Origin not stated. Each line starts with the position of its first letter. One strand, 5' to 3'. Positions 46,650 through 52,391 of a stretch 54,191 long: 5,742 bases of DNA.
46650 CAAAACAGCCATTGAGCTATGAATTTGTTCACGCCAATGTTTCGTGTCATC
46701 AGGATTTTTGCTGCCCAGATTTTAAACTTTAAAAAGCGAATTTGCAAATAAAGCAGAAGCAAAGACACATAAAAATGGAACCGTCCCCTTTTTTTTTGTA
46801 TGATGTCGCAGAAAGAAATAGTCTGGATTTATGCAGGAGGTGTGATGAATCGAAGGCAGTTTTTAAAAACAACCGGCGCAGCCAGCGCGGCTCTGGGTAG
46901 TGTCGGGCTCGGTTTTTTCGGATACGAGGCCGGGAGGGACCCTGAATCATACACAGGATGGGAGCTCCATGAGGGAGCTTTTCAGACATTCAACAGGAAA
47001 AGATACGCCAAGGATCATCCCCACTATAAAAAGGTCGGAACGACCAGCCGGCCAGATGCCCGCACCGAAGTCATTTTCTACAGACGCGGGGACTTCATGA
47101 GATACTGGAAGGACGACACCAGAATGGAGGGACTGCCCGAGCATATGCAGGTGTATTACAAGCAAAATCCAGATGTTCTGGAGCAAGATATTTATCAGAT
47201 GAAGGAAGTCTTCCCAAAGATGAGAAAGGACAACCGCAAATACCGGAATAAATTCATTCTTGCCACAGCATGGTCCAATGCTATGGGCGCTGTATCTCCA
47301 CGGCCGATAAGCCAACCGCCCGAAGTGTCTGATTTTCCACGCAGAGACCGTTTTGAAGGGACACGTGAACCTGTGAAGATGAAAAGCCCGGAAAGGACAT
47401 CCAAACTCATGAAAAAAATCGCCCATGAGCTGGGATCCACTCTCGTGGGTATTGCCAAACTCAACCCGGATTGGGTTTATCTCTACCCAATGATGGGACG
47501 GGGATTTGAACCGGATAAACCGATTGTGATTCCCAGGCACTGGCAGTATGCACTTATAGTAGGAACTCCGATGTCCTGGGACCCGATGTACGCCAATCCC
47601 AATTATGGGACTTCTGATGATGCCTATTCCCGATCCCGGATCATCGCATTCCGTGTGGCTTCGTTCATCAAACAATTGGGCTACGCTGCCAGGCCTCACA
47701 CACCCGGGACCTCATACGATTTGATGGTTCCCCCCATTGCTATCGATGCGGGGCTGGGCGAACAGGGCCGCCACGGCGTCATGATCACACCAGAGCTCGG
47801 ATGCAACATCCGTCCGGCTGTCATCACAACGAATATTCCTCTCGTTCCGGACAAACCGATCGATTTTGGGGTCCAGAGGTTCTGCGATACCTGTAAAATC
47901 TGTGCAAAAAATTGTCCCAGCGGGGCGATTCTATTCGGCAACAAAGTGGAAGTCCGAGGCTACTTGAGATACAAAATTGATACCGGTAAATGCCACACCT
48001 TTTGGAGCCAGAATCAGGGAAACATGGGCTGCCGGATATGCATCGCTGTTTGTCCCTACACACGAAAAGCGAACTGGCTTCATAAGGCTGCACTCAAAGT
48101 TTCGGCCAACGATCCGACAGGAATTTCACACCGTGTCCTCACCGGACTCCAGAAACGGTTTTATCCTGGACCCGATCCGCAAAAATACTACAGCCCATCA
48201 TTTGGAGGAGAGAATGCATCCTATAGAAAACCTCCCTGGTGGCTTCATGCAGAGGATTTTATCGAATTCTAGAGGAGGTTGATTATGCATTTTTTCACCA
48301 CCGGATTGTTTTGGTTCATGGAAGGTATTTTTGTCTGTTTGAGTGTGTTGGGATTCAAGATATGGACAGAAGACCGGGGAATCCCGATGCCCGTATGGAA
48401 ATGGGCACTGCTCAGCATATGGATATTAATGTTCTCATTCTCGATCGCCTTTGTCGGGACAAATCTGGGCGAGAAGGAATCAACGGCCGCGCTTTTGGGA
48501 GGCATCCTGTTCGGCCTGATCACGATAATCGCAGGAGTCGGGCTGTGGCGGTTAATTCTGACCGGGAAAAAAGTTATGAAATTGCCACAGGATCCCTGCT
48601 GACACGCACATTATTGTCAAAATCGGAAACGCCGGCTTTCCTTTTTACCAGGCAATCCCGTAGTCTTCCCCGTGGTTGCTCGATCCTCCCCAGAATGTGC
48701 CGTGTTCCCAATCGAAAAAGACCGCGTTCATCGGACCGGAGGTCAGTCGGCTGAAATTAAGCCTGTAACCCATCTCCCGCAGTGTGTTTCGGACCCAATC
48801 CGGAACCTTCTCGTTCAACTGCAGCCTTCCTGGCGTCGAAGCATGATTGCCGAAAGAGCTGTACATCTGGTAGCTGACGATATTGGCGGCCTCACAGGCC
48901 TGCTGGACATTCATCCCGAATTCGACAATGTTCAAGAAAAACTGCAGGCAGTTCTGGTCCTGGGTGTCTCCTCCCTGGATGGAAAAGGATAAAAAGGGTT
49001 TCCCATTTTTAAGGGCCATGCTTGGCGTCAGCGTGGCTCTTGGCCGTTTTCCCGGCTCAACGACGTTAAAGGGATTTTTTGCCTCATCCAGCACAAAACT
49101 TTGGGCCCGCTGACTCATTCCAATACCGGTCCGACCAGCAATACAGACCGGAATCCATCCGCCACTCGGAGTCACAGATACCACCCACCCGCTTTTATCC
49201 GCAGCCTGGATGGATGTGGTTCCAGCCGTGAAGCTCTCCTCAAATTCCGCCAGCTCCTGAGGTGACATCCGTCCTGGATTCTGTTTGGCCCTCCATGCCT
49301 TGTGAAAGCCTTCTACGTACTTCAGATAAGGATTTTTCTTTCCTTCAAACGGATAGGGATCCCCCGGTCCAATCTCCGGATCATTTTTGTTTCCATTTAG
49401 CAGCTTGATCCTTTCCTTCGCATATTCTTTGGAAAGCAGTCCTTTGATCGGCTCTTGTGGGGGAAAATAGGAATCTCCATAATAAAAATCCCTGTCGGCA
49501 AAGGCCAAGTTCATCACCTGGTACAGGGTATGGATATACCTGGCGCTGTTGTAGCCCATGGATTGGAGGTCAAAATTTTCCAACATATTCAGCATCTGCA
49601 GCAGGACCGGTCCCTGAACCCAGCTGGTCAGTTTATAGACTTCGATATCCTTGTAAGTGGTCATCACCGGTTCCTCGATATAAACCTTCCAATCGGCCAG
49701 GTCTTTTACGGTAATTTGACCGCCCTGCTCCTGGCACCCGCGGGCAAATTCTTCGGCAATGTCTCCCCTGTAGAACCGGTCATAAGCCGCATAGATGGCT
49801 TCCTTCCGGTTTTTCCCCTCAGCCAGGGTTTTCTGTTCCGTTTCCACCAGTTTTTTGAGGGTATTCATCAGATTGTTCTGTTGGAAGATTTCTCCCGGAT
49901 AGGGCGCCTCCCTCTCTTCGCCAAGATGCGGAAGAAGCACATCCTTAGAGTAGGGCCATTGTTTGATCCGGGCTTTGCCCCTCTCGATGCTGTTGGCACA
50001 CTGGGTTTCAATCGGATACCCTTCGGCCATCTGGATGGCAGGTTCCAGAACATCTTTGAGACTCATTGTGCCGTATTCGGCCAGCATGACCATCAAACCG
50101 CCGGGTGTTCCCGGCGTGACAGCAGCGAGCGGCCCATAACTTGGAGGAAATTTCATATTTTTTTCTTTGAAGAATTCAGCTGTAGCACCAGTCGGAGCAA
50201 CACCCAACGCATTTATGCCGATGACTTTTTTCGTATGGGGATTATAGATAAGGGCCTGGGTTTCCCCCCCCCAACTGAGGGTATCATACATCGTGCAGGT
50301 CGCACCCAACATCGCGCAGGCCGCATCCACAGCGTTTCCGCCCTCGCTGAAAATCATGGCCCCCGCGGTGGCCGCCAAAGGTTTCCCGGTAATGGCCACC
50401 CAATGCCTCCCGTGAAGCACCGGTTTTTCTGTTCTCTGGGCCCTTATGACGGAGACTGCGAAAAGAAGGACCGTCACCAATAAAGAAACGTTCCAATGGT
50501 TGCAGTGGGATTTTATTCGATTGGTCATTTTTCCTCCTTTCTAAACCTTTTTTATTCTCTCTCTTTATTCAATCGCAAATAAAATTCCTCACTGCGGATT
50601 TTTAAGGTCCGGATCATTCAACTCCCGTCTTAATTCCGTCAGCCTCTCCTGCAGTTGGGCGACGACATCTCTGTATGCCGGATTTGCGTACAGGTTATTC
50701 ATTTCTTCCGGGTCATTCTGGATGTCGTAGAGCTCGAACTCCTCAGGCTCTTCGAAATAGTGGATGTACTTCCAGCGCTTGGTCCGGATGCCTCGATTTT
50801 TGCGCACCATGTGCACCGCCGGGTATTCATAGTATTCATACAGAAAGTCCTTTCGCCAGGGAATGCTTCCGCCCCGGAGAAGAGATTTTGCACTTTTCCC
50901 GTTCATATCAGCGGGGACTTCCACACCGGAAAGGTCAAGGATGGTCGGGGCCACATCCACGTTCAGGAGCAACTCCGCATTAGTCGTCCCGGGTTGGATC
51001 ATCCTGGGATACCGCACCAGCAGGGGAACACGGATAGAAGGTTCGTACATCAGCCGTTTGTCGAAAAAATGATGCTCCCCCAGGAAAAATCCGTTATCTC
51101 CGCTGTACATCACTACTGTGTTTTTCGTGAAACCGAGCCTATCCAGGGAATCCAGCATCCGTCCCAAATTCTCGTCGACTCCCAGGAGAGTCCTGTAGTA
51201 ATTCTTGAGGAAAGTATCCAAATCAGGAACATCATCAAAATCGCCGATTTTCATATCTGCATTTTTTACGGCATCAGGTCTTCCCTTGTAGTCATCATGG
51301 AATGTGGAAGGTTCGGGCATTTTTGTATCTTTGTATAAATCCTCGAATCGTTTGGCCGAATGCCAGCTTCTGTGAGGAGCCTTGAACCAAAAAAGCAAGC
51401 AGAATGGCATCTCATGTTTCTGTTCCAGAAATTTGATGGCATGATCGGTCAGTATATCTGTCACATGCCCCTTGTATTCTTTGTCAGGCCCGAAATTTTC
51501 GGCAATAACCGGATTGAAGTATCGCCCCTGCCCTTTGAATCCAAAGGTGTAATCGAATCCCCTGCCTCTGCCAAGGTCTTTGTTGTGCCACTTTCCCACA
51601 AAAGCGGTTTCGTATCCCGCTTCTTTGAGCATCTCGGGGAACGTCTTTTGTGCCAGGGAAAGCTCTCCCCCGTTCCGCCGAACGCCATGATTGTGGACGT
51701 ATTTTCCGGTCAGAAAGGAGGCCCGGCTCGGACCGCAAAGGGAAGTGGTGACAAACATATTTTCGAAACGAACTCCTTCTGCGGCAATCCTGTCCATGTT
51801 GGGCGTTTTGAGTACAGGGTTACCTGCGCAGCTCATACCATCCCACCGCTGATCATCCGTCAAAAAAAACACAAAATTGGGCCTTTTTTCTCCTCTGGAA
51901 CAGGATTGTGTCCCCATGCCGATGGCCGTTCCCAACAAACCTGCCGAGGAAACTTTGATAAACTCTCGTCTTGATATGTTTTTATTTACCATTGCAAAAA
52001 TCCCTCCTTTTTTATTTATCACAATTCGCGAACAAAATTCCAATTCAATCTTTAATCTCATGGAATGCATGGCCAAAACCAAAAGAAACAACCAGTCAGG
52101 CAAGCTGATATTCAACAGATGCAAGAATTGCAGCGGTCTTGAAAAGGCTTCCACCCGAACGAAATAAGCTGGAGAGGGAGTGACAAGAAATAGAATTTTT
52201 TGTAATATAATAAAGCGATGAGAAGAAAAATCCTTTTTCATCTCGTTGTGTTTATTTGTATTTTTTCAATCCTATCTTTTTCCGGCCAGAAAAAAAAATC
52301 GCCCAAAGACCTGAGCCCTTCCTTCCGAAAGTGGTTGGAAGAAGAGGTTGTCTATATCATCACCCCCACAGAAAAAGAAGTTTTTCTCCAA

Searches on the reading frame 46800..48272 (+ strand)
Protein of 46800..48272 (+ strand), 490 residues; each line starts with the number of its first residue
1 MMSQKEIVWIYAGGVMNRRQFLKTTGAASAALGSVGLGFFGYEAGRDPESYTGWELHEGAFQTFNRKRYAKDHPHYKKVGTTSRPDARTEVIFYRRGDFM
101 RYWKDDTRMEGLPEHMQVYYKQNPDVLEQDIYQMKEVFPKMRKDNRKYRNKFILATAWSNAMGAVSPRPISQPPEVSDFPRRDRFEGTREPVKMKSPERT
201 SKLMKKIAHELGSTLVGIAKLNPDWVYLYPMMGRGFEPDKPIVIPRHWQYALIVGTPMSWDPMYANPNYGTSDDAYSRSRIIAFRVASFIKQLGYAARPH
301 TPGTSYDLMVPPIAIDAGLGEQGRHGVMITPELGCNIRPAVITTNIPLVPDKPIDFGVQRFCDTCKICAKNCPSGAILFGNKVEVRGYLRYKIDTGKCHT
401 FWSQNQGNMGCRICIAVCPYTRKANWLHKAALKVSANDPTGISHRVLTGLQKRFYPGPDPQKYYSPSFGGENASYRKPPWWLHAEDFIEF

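Call 55: search_protein_families(library=pfam, proteins=[window:46800-48272:+], max_evalue=0.00001)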
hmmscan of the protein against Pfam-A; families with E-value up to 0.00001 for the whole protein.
window:46800-48272:+ (490 aa): 2 families
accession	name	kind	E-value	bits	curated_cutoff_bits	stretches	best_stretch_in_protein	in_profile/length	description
PF12838.12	Fer4_7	-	5.1e-08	33.7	27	1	362-420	2-50/52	4Fe-4S dicluster domain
PF13484.11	Fer4_16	-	7.5e-08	33.5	30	1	362-420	2-65/66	4Fe-4S double cluster binding domain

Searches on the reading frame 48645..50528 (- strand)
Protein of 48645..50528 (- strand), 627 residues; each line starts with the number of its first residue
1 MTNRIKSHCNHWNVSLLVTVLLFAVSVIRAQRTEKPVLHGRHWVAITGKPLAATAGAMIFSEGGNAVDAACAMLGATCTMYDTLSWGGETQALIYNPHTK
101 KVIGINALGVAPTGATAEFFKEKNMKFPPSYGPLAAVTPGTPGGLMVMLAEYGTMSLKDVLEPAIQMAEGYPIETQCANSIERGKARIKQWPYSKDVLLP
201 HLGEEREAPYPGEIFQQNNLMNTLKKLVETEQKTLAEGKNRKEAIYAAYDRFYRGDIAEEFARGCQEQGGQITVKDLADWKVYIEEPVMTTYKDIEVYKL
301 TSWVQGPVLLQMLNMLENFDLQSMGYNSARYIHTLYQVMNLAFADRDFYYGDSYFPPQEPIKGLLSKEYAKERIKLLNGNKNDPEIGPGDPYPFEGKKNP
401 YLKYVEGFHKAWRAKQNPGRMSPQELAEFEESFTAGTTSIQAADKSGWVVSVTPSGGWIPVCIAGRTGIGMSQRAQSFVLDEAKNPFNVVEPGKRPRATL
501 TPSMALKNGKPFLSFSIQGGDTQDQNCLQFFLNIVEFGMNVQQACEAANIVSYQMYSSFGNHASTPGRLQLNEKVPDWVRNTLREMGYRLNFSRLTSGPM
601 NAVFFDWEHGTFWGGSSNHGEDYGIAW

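Call 55: search_protein_families(library=pfam, proteins=[window:48645-50528:-], max_evalue=0.00001)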
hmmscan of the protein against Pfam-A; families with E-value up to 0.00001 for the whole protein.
window:48645-50528:- (627 aa): 1 family
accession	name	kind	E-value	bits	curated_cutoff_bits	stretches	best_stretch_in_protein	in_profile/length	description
PF01019.26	G_glu_transpept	-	1.4e-101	341.3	27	1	59-616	3-506/512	Gamma-glutamyltranspeptidase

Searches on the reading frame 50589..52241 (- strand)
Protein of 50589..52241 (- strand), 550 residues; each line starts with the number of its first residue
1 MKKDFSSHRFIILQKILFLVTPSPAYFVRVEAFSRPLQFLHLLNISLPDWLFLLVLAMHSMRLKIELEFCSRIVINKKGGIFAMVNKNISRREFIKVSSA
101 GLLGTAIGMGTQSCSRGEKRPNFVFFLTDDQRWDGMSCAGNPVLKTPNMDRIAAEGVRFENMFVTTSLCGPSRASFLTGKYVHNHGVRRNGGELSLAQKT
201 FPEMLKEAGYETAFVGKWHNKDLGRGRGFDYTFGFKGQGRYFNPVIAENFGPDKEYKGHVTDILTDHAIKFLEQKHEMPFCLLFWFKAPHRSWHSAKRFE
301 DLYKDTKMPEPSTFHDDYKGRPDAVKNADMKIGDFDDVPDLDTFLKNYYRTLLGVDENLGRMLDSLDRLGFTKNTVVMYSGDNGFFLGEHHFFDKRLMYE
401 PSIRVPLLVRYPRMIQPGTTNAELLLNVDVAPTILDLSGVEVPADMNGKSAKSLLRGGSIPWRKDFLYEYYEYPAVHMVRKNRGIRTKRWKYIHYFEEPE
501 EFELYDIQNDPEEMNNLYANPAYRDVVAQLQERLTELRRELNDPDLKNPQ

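Call 55: search_protein_families(library=pfam, proteins=[window:50589-52241:-], max_evalue=0.00001)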
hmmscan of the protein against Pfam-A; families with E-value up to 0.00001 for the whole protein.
window:50589-52241:- (550 aa): 3 families
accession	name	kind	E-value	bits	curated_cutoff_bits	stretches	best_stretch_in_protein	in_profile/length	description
PF16347.10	SGSH_C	-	6.5e-62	208.7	29.3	1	388-539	1-153/154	N-sulphoglucosamine sulphohydrolase, C-terminal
PF00884.28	Sulfatase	-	2.5e-60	204.8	25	1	121-440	1-301/301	Sulfatase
PF01663.27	Phosphodiest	-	2.9e-08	34.1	23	1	145-385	19-221/342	Type I phosphodiesterase / nucleotide pyrophosphatase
